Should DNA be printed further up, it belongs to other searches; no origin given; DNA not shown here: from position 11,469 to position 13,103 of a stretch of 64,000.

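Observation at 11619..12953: Diadenylate cyclase with an N-terminal PTS EIIA input domain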

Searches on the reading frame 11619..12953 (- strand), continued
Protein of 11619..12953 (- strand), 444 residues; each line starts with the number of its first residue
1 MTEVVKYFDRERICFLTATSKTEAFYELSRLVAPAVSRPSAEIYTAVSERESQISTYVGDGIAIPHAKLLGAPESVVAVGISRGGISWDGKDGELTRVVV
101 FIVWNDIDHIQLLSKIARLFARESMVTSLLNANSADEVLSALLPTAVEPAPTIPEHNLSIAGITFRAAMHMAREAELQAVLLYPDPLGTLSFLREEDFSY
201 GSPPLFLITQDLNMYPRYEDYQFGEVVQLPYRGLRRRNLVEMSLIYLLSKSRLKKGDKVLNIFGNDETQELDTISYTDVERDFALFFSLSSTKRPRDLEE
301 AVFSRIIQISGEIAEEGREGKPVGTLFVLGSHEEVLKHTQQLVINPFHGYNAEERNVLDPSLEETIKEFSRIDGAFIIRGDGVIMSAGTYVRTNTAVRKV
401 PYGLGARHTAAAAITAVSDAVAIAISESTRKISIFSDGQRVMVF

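Call 7: find_homologous_proteins(query=window:11619-12953:-, max_evalue=0.00001)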
Query window:11619-12953:- (444 aa): 2393 proteins with E <= 0.00001 among 8000 candidates; the best 120 are listed.
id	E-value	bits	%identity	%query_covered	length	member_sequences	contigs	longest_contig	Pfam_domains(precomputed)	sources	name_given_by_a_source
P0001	5.3e-286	966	100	100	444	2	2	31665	PF02457.22,PF00359.28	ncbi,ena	-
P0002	3.3e-256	868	89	100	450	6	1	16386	PF02457.22,PF00359.28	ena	-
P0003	1.9e-250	849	88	100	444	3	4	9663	PF02457.22,PF00359.28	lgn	-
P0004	1.2e-149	517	56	100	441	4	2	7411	PF02457.22,PF00359.28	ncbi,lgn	-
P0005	2.2e-148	513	55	100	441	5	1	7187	PF02457.22,PF00359.28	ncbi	-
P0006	2.6e-147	509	55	100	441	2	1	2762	PF02457.22,PF00359.28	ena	-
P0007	4.9e-145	502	54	100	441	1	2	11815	PF02457.22,PF00359.28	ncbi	-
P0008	1.8e-143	496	55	100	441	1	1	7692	PF02457.22,PF00359.28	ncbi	-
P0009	1.9e-117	411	48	99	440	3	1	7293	PF02457.22,PF00359.28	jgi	jgi:DNA integrity scanning protein DisA with diadenylate cyclase activity/mannitol/fructose-specific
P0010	6.7e-116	406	46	99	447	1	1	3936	PF02457.22,PF00359.28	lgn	-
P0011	2.5e-114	400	46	99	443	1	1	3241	PF02457.22,PF00359.28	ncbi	ncbi:PTS sugar transporter subunit IIA [Salinispira pacifica]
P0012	2.0e-113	397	46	99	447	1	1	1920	PF02457.22,PF00359.28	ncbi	-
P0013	1.1e-111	392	44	99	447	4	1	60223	PF02457.22,PF00359.28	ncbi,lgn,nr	ncbi:MAG: hypothetical protein EA426_05075 [Spirochaetaceae bacterium]|nr:MAG: hypothetical protein 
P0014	3.1e-111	390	46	98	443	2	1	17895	PF02457.22,PF00359.28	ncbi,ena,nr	ncbi:MAG TPA: PTS sugar transporter subunit IIA [Spirochaetia bacterium]|nr:PTS sugar transporter su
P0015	3.2e-107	377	43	98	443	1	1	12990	PF21755.3,PF02457.22,PF00359.28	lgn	-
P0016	5.1e-105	370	43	98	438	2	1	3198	PF02457.22,PF00359.28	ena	-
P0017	3.5e-104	367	47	90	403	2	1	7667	PF02457.22,PF00359.28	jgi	jgi:mannitol/fructose-specific phosphotransferase system IIA component (Ntr-type)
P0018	6.8e-103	363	43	98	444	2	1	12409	PF21755.3,PF02457.22,PF00359.28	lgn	-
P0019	2.7e-102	361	44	99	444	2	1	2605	PF02457.22,PF00359.28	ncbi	ncbi:MAG: diadenylate cyclase [Spirochaetia bacterium]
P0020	6.5e-102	360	43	99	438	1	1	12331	PF21756.3,PF02457.22,PF00359.28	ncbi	-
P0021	9.5e-102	359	41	99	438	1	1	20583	PF21755.3,PF21756.3,PF02457.22,PF00359.28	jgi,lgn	jgi:DNA integrity scanning protein DisA with diadenylate cyclase activity/mannitol/fructose-specific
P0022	2.0e-101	358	43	99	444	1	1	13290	PF02457.22,PF00359.28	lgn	-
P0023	3.3e-101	357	43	98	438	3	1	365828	PF02457.22,PF00359.28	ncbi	-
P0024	3.8e-101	357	42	100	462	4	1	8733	PF02457.22,PF00359.28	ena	-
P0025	1.3e-100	355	42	98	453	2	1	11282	PF21755.3,PF02457.22,PF00359.28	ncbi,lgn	-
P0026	1.3e-100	355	43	99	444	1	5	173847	PF02457.22,PF00359.28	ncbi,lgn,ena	-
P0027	2.3e-100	354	43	100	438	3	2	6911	PF21755.3,PF02457.22,PF00359.28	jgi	jgi:DNA integrity scanning protein DisA with diadenylate cyclase activity/mannitol/fructose-specific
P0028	6.1e-100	353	43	98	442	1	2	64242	PF02457.22,PF00359.28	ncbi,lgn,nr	ncbi:MAG: hypothetical protein EA383_06475 [Spirochaetaceae bacterium]|nr:MAG: hypothetical protein 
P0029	1.7e-99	352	42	98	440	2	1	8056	PF02457.22,PF00359.28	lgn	-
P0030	1.8e-99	351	43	97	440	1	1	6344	PF02457.22,PF00359.28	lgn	-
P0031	2.0e-99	351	40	99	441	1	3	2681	PF21755.3,PF02457.22,PF00359.28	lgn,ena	-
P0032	2.3e-99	351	43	98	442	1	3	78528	PF02457.22,PF00359.28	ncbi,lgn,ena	-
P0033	3.0e-99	351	41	99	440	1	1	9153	PF02457.22,PF00359.28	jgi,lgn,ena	-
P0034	5.6e-99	350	40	99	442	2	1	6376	PF21755.3,PF02457.22,PF00359.28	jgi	jgi:diadenylate cyclase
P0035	7.0e-99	350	42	98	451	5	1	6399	PF21755.3,PF02457.22,PF00359.28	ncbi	-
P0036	9.9e-99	349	43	98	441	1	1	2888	PF21755.3,PF02457.22,PF00359.28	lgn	-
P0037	1.1e-98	349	42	99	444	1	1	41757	PF02457.22,PF00359.28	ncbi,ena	-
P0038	1.8e-98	348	41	99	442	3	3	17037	PF21755.3,PF02457.22,PF00359.28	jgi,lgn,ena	-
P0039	2.8e-98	348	43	98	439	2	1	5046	PF02457.22,PF00359.28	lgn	-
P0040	5.8e-98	347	41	99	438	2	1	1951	PF21755.3,PF02457.22,PF00359.28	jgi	jgi:diadenylate cyclase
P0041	1.1e-97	346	41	99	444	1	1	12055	PF02457.22,PF00359.28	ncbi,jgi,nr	ncbi:MAG: PTS sugar transporter subunit IIA [Spirochaetia bacterium]|jgi:DNA integrity scanning prot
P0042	1.5e-97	345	39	99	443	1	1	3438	PF02457.22,PF00359.28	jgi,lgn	jgi:DNA integrity scanning protein DisA with diadenylate cyclase activity/mannitol/fructose-specific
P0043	1.6e-97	345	40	99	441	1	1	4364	PF02457.22,PF00359.28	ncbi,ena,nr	ncbi:MAG TPA: PTS sugar transporter subunit IIA [Spirochaetia bacterium]|nr:PTS sugar transporter su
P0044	1.6e-97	345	41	99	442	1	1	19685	PF21755.3,PF02457.22,PF00359.28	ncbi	-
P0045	1.8e-97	345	43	96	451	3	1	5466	PF21755.3,PF02457.22,PF00359.28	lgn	-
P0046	6.1e-97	343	41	98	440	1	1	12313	PF02457.22,PF00359.28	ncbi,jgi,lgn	-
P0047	6.5e-97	343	40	99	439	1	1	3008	PF02457.22,PF00359.28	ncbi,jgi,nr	ncbi:MAG: PTS sugar transporter subunit IIA [Spirochaetales bacterium]|jgi:DNA integrity scanning pr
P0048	8.7e-97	343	41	99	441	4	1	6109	PF21755.3,PF02457.22,PF00359.28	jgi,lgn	-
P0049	2.1e-96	341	42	98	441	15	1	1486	PF21755.3,PF02457.22,PF00359.28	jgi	jgi:diadenylate cyclase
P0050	2.2e-96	341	42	99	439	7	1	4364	PF21755.3,PF02457.22,PF00359.28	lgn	-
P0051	2.4e-96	341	41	98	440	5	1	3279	PF21755.3,PF02457.22,PF00359.28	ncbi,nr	ncbi:MAG TPA: diadenylate cyclase [Spirochaetia bacterium]|nr:diadenylate cyclase [Spirochaetia bact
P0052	2.6e-96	341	40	99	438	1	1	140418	PF02457.22,PF00359.28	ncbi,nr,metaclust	ncbi:phosphotransferase system mannitol/fructose-specifc IIA component [Chitinispirillum alkaliphilu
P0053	2.8e-96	341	40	99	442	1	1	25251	PF21755.3,PF02457.22,PF00359.28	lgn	-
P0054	3.0e-96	341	44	99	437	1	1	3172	PF02457.22,PF00359.28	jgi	-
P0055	8.2e-96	339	42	98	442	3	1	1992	PF02457.22,PF00359.28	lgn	-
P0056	8.9e-96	339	41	99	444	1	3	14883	PF21755.3,PF02457.22,PF00359.28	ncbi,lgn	ncbi:MAG: diadenylate cyclase [Spirochaetales bacterium]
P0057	9.3e-96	339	41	99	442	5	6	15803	PF02457.22,PF00359.28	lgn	-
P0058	1.0e-95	339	42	98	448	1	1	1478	PF21755.3,PF02457.22,PF00359.28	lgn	-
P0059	1.2e-95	339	42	100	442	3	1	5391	PF02457.22,PF02887.22,PF00359.28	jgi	-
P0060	2.1e-95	338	41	99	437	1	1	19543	PF02457.22,PF00359.28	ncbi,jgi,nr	ncbi:MAG: PTS sugar transporter subunit IIA [Spirochaetales bacterium]|jgi:DNA integrity scanning pr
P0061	2.5e-95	338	41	97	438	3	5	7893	PF21755.3,PF02457.22,PF00359.28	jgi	-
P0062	2.5e-95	338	39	99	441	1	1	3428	PF21755.3,PF02457.22,PF00359.28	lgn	-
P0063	4.1e-95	337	42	99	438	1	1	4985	PF21755.3,PF02457.22,PF00359.28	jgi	jgi:DNA integrity scanning protein DisA with diadenylate cyclase activity/mannitol/fructose-specific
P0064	4.2e-95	337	41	99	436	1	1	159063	PF02457.22,PF00359.28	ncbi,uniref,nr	ncbi:PTS sugar transporter subunit IIA [Chitinispirillales bacterium ANBcel5]|uniref:PTS sugar trans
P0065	4.4e-95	337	40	99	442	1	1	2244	PF02457.22,PF00359.28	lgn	-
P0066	8.0e-95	336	42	98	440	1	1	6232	PF02457.22,PF00359.28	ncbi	-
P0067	8.2e-95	336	42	99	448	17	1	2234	PF21755.3,PF02457.22,PF00359.28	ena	-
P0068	9.0e-95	336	41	99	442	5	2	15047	PF21755.3,PF02457.22,PF00359.28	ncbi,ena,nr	ncbi:MAG TPA: PTS sugar transporter subunit IIA [Spirochaetia bacterium]|nr:PTS sugar transporter su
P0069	9.2e-95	336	41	98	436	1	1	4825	PF21755.3,PF02457.22,PF00359.28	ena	-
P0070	1.5e-94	335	41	99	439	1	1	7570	PF21755.3,PF02457.22,PF00359.28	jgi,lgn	jgi:mannitol/fructose-specific phosphotransferase system IIA component (Ntr-type)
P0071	1.7e-94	335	42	99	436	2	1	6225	PF02457.22,PF00359.28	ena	-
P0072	2.0e-94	335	41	100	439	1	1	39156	PF02457.22,PF00359.28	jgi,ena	-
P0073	2.0e-94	335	40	99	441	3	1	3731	PF21755.3,PF02457.22,PF00359.28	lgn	-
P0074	2.0e-94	335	43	98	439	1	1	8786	PF02457.22,PF00359.28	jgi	jgi:DNA integrity scanning protein DisA with diadenylate cyclase activity/mannitol/fructose-specific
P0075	4.0e-94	334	44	97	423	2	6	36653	PF02457.22,PF00359.28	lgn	-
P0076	4.4e-94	334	42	99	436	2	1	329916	PF02457.22,PF00359.28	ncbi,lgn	ncbi:PTS sugar transporter subunit IIA [Spirochaeta dissipatitropha]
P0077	4.8e-94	334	41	90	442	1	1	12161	PF02457.22,PF00359.28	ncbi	-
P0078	6.3e-94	333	41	99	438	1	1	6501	PF21755.3,PF02457.22,PF00359.28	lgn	-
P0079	7.2e-94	333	41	99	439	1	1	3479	PF02457.22,PF00359.28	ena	-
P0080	8.0e-94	333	41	100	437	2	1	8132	PF02457.22,PF00359.28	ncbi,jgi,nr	ncbi:MAG: PTS sugar transporter subunit IIA [Chitinispirillales bacterium]|jgi:DNA integrity scannin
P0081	1.1e-93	333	40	98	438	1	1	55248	PF21755.3,PF02457.22,PF00359.28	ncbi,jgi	-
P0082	1.3e-93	332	40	100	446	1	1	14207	PF02457.22,PF00359.28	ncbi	ncbi:MAG: PTS sugar transporter subunit IIA [Spirochaetales bacterium]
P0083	1.3e-93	332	40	100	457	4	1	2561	PF21755.3,PF02457.22,PF00359.28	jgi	jgi:DNA integrity scanning protein DisA with diadenylate cyclase activity/mannitol/fructose-specific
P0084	1.4e-93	332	45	89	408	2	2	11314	PF02457.22,PF00359.28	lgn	-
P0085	1.5e-93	332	41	99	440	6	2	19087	PF02457.22,PF00359.28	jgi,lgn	jgi:diadenylate cyclase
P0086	2.0e-93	332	40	98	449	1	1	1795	PF21755.3,PF02457.22,PF00359.28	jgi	jgi:diadenylate cyclase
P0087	2.4e-93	331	41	98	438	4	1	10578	PF21755.3,PF02457.22,PF00359.28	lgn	-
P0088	3.0e-93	331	39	98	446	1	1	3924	PF02457.22,PF00359.28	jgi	-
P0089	4.1e-93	331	41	99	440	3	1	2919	PF02457.22,PF00359.28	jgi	-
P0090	4.2e-93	331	40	98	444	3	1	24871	PF02457.22,PF00359.28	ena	-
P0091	5.1e-93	330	41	99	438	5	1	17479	PF21755.3,PF02457.22,PF00359.28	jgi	jgi:DNA integrity scanning protein DisA with diadenylate cyclase activity/mannitol/fructose-specific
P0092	6.3e-93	330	39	99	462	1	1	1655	PF02457.22,PF00359.28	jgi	jgi:DNA integrity scanning protein DisA with diadenylate cyclase activity/mannitol/fructose-specific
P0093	7.3e-93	330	39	99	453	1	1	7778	PF02457.22,PF00359.28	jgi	jgi:DNA integrity scanning protein DisA with diadenylate cyclase activity/mannitol/fructose-specific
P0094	8.1e-93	330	39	98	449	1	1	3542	PF21755.3,PF02457.22,PF00359.28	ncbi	-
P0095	8.4e-93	330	39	99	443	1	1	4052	PF21755.3,PF02457.22,PF00359.28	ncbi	-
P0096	2.8e-92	328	40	99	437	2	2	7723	PF02457.22,PF00359.28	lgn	-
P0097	3.0e-92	328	42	99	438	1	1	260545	PF02457.22,PF00359.28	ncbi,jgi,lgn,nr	ncbi:MAG: diadenylate cyclase [Chitinispirillales bacterium]|jgi:DNA integrity scanning protein DisA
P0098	6.1e-92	327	41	98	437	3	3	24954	PF02457.22,PF00359.28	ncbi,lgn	ncbi:MAG: PTS sugar transporter subunit IIA [Chitinispirillaceae bacterium]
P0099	6.2e-92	327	40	99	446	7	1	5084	PF02457.22,PF00359.28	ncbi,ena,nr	ncbi:MAG TPA: diadenylate cyclase [Spirochaetales bacterium]|nr:diadenylate cyclase [Spirochaetales 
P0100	6.3e-92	327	42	90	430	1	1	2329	PF02457.22,PF00359.28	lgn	-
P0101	7.1e-92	326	42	99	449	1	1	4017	PF21755.3,PF02457.22,PF00359.28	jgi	jgi:diadenylate cyclase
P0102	8.2e-92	326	42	99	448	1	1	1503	PF21755.3,PF02457.22,PF00359.28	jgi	-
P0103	1.0e-91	326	39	99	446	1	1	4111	PF02457.22,PF00359.28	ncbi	ncbi:MAG: hypothetical protein Kow009_11220 [Spirochaetales bacterium]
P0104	1.1e-91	326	41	98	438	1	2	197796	PF02457.22,PF02887.22,PF00359.28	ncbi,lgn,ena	-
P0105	1.8e-91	325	40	98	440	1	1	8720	PF02457.22,PF00359.28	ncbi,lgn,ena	-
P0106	2.8e-91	325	40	98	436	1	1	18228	PF02457.22,PF00359.28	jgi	-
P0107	3.0e-91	324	39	99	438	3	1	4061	PF21755.3,PF02457.22,PF02887.22,PF00359.28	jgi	jgi:diadenylate cyclase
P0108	3.5e-91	324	38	99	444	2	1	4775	PF02457.22,PF00359.28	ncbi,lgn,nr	ncbi:MAG: PTS sugar transporter subunit IIA [Spirochaetales bacterium]|nr:PTS sugar transporter subu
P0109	4.6e-91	324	40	98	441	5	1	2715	PF21755.3,PF02457.22,PF00359.28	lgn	-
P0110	5.7e-91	324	41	100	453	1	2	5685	PF21755.3,PF02457.22,PF00359.28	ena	-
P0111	6.6e-91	323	40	100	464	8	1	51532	PF21755.3,PF02457.22,PF00359.28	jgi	jgi:diadenylate cyclase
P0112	7.2e-91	323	40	99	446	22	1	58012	PF02457.22,PF00359.28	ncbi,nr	ncbi:MAG: PTS sugar transporter subunit IIA [Spirochaetes bacterium]|nr:PTS sugar transporter subuni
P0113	1.7e-90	322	42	98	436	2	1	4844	PF02457.22,PF00359.28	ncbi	-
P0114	2.8e-90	321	39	98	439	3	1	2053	PF21755.3,PF02457.22,PF00359.28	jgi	-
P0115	4.0e-90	321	41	99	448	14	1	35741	PF21755.3,PF02457.22,PF00359.28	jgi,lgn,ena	-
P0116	6.7e-90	320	40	100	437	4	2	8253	PF02457.22,PF00359.28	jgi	jgi:diadenylate cyclase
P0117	8.3e-90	320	41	90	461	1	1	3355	PF21755.3,PF02457.22,PF00359.28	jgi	jgi:diadenylate cyclase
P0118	1.1e-89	319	40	99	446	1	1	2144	PF02457.22,PF00359.28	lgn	-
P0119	1.2e-89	319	41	100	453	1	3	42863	PF21755.3,PF02457.22,PF00359.28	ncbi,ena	-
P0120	2.5e-89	318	38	100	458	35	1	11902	PF21755.3,PF02457.22,PF02887.22,PF00359.28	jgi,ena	-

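Call 35: find_related_loci(query=A1, collection=genome_contigs, flank=10000)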
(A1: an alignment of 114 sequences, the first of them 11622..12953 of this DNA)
Query A1 (444 aa) in genome_contigs; peptide patterns used: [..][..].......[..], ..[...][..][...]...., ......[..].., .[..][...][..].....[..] (x = any residue, [..] = any of these).
599 stretches matched a pattern (row limit reached: there are more); 448 encode a relative of the query (tblastn E <= 1e-3); the best 80 are kept; 80 distinct loci.
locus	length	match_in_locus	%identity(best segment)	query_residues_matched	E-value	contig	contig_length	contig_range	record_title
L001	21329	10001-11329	46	1-443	7e-119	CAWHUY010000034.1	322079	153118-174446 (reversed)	MAG: uncultured Spirochaetota bacterium isolate MFD02416.bin.2.175 genome assembly, contig: contig_92403, whole genome s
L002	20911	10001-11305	41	7-444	4e-101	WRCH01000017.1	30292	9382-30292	MAG: Chitinispirillia bacterium isolate Lab288P3bin119 Ga0123353_10001328, whole genome shotgun sequence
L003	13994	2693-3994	41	6-444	3e-99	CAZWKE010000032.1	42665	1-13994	MAG TPA_asm: uncultured Spirochaetaceae bacterium isolate binchicken_co151_536 genome assembly, contig: NODE_1089_length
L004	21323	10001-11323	40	7-444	1e-96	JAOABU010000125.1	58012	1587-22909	MAG: Spirochaetes bacterium isolate SKW186 k141_1559528, whole genome shotgun sequence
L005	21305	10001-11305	39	6-444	4e-96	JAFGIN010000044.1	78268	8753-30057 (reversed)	MAG: Chitinispirillaceae bacterium isolate Zod_Metabat.210 k87_2617932, whole genome shotgun sequence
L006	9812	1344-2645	41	6-442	1e-95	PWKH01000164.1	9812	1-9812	MAG: Spirochaetaceae bacterium isolate CSSed10_181R1 CS-Sed10-C18602, whole genome shotgun sequence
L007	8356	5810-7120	40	1-444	1e-94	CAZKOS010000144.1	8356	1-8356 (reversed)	MAG TPA_asm: uncultured Spirochaetaceae bacterium isolate binchicken_co150_628 genome assembly, contig: NODE_22210_lengt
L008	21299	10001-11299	42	7-444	2e-94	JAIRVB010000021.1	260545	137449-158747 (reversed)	MAG: Chitinispirillales bacterium isolate Ehx436_bin27 k119_1098080, whole genome shotgun sequence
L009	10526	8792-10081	40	11-443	3e-93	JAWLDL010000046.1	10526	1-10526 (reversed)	MAG: Spirochaetia bacterium isolate 20BLK6-1.bin.106 NODE_7007_length_10526_cov_4.367987, whole genome shotgun sequence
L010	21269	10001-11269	40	4-443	9e-93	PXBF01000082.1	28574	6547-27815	MAG: PVC group bacterium isolate T3Sed10_236R1 T3-Sed10-C2371, whole genome shotgun sequence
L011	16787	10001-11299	39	7-443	1e-92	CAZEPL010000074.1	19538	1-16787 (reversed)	MAG TPA_asm: uncultured Spirochaetaceae bacterium isolate binchicken_co228_579 genome assembly, contig: NODE_3804_length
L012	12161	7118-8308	41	43-442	3e-91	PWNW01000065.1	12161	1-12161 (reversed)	MAG: Spirochaetaceae bacterium isolate CSSed10_345R1 CS-Sed10-C12683, whole genome shotgun sequence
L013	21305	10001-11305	43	7-442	9e-91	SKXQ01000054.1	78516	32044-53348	MAG: Spirochaetaceae bacterium isolate CSSed162cmB_249 CSSed16-2cmB-146, whole genome shotgun sequence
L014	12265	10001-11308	38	7-443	1e-90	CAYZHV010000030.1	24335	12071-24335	MAG TPA_asm: uncultured Spirochaetaceae bacterium isolate SRP332253_co1_227 genome assembly, contig: NODE_3131_length_24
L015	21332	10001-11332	40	1-442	2e-89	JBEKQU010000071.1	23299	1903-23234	MAG: Spirochaetia bacterium isolate SPRUCE 495 SPRUCE_495_71, whole genome shotgun sequence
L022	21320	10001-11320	39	7-444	4e-82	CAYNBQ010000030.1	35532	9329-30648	MAG TPA_asm: uncultured Verrucomicrobiota bacterium isolate SRP338002_co1_114 genome assembly, contig: NODE_1096_length_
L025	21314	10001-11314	35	7-444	7e-80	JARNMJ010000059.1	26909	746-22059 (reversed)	Pontiellaceae bacterium B12219 scaffold_59_length=26910, whole genome shotgun sequence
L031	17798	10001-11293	35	16-442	2e-76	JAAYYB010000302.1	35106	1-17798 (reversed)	MAG: Fibrobacter sp. isolate AS06rmzACSIP_199 636237_AS06, whole genome shotgun sequence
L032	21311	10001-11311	37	7-442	3e-75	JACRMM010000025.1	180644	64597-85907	MAG: Deltaproteobacteria bacterium isolate NC_groundwater_1907_Pr3_S2p5_68_52 SR2-18-S2p5_coassembly_scaffold_41877, who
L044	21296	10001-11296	34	6-438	1e-68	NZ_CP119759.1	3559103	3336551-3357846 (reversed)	Nibricoccus sp. IMCC34717 chromosome, complete genome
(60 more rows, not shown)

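Call 37: find_encoding_contigs(protein=P0001, flank=10000, max_places=4)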
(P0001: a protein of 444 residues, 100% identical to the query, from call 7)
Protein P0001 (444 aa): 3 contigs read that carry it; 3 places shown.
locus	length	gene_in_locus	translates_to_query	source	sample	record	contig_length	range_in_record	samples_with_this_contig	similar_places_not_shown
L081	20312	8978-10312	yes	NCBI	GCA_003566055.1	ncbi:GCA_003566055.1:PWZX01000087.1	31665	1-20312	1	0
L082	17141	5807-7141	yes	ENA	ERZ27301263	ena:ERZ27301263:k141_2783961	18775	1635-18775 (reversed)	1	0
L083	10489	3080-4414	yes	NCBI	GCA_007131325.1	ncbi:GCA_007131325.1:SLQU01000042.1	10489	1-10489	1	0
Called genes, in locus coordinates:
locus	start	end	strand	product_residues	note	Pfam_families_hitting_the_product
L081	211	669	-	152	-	-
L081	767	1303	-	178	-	PF09968:DUF2202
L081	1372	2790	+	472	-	PF03600:CitMHS, PF13726:Na_H_antiport_2, PF03553:Na_H_antiporter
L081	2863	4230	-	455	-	PF06751:EutB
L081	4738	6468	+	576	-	PF13177:DNA_pol3_delta2, PF00004:AAA, PF07728:AAA_5 (faint), PF22608:DNAX_ATPase_lid, PF12169:DNA_pol3_gamma3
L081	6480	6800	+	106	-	PF02575:YbaB_DNA_bd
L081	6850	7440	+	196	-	PF21176:RecR_HhH, PF02132:RecR_ZnF, PF01751:Toprim, PF13662:Toprim_4, PF21175:RecR_C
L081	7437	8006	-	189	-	PF01195:Pept_tRNA_hydro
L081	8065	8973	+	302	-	PF21948:LplA-B_cat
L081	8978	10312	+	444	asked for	PF00359:PTS_EIIA_2, PF02457:DAC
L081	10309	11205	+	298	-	PF09296:NUDIX-like, PF09297:Zn_ribbon_NUD (faint), PF00293:NUDIX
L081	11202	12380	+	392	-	PF01266:DAO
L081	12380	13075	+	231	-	PF13085:Fer2_3, PF13534:Fer4_17 (faint), PF12838:Fer4_7 (faint), PF13237:Fer4_10 (weak), PF13183:Fer4_8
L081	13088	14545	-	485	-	PF22422:MGH1-like_GH, PF03200:Glyco_hydro_63 (faint), PF01204:Trehalase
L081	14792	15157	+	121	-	PF00072:Response_reg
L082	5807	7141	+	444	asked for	PF00359:PTS_EIIA_2, PF02457:DAC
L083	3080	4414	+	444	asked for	PF00359:PTS_EIIA_2, PF02457:DAC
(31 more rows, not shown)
